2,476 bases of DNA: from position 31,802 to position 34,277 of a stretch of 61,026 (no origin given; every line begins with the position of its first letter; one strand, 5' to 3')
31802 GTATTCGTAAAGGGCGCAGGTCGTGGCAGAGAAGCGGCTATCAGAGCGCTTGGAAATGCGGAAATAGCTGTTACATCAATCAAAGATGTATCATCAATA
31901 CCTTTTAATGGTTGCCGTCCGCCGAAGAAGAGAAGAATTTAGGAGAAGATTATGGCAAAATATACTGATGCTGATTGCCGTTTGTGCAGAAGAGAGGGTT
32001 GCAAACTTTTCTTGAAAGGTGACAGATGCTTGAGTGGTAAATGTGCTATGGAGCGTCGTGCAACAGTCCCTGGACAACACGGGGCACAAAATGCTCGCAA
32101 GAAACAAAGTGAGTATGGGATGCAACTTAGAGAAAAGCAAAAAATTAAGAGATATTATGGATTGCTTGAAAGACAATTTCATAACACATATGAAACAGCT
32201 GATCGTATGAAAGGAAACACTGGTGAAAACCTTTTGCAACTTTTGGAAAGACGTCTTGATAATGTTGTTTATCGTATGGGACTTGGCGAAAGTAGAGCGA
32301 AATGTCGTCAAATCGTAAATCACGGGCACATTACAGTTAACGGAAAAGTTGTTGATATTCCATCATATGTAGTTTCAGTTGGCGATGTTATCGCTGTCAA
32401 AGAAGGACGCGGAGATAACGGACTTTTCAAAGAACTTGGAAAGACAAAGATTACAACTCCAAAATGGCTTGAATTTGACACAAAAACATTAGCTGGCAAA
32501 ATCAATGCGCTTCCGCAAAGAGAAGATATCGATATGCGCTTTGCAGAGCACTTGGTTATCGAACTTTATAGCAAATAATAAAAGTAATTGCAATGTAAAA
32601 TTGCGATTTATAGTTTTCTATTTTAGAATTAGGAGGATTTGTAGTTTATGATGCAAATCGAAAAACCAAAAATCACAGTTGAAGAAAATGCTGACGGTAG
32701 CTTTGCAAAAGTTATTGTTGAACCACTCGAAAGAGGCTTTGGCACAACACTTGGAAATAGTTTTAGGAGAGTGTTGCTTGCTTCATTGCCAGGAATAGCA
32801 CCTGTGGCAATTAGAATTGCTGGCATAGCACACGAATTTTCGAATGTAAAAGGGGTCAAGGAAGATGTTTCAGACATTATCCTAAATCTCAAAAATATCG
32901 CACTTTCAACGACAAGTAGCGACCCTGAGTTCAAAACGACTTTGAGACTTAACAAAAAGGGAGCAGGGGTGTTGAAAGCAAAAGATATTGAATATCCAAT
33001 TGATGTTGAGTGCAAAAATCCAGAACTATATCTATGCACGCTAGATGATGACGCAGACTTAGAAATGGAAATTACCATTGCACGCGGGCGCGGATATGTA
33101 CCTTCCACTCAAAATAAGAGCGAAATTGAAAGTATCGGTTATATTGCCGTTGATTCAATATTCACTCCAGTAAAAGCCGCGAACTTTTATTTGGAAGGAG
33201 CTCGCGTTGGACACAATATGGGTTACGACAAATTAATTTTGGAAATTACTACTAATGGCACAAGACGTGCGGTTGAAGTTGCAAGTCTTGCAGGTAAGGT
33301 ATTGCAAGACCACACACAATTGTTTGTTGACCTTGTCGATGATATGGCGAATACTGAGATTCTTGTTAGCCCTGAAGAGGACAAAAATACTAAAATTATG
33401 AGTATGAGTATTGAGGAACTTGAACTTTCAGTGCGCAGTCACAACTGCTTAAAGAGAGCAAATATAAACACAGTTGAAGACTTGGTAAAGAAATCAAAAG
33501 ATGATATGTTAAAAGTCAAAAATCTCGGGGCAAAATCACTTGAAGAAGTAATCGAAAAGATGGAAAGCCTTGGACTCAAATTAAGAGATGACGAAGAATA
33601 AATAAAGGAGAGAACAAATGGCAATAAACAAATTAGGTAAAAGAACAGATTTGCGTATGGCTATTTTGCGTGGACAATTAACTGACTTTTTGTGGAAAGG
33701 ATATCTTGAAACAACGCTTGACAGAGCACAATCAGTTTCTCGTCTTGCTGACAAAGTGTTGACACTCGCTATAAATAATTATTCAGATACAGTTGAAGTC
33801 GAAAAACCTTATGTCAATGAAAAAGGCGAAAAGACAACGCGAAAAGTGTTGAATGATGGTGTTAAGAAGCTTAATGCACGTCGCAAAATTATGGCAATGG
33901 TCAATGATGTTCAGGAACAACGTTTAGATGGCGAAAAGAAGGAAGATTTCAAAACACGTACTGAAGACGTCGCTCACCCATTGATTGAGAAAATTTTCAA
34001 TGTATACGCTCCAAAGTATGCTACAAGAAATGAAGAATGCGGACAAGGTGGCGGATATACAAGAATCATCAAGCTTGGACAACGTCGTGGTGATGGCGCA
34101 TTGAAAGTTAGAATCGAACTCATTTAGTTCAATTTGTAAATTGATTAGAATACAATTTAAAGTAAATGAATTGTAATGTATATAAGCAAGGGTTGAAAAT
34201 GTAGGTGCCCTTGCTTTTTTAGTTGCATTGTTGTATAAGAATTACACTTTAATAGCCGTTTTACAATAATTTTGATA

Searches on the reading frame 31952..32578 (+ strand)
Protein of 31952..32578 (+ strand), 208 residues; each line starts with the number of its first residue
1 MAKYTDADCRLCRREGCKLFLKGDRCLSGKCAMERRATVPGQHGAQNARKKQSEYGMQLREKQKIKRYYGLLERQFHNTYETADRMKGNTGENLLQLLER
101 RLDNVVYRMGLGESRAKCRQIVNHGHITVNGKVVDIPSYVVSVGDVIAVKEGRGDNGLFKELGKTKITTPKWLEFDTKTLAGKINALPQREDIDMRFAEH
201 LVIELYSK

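Call 65: search_protein_families(library=ncbifam, proteins=[window:31952-32578:+], max_evalue=0.00001)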
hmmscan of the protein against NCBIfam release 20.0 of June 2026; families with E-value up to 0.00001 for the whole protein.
window:31952-32578:+ (208 aa): 4 families
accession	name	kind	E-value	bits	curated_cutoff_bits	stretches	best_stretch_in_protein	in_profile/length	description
NF003717.0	PRK05327.1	equivalog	4.5e-81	271.6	116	1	1-208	1-202/202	30S ribosomal protein S4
TIGR01017.1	rpsD_bact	equivalog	3.7e-70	235.7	177.2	1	3-208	1-200/200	30S ribosomal protein S4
NF003139.0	PRK04051.1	equivalog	7.9e-16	58.4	138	1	96-145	99-148/179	30S ribosomal protein S4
TIGR01018.1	uS4_arch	equivalog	6.4e-14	52.2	82.25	1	96-144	100-148/162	30S ribosomal protein S4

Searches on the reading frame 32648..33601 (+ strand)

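Call 65: search_protein_families(library=ncbifam, proteins=[window:32648-33601:+], max_evalue=0.00001)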
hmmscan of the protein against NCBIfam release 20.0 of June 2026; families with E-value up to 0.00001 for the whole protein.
window:32648-33601:+ (317 aa): 9 families
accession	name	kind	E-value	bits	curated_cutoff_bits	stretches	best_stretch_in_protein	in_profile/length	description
NF003515.0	PRK05182.2-1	equivalog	1.1e-121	406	406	1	1-316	1-314/314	DNA-directed RNA polymerase subunit alpha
NF003519.0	PRK05182.2-5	equivalog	1.9e-110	368.8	277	1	2-316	2-318/320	DNA-directed RNA polymerase subunit alpha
TIGR02027.1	rpoA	equivalog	3.1e-107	358.2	227.8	1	20-314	2-297/298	DNA-directed RNA polymerase subunit alpha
NF003513.0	PRK05182.1-2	equivalog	3.5e-102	341.8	302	1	7-312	13-315/338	DNA-directed RNA polymerase subunit alpha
NF003518.0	PRK05182.2-4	equivalog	1.1e-97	326.9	523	1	1-315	1-311/312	DNA-directed RNA polymerase subunit alpha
NF003516.0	PRK05182.2-2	equivalog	6.4e-94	314.7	353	1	2-314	4-309/315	DNA-directed RNA polymerase subunit alpha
NF003514.0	PRK05182.1-4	equivalog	2.2e-93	312.6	434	1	4-315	4-311/338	DNA-directed RNA polymerase subunit alpha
NF003517.0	PRK05182.2-3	equivalog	7.5e-85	284.9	356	1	8-315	13-321/344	DNA-directed RNA polymerase subunit alpha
NF011498.0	PRK14906.1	equivalog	5.3e-06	24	1437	1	256-311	1316-1371/1459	DNA-directed RNA polymerase subunit beta'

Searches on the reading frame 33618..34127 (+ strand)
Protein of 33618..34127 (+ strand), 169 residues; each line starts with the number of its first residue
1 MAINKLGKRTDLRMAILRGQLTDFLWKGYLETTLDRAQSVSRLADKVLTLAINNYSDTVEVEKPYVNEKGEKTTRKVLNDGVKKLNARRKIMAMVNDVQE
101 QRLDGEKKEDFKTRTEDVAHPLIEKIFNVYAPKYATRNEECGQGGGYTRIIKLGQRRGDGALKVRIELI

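Call 65: search_protein_families(library=ncbifam, proteins=[window:33618-34127:+], max_evalue=0.00001)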
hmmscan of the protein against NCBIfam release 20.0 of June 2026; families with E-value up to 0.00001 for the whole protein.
window:33618-34127:+ (169 aa): 2 families
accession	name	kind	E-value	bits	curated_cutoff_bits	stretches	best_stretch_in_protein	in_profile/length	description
TIGR00059.1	L17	equivalog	2.1e-19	69.9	70.05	2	82-169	52-111/112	50S ribosomal protein L17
NF051448.1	50S_L17_sunset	exception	9.2e-08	32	280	1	122-169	75-116/229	50S ribosomal protein L17, sunset domain variant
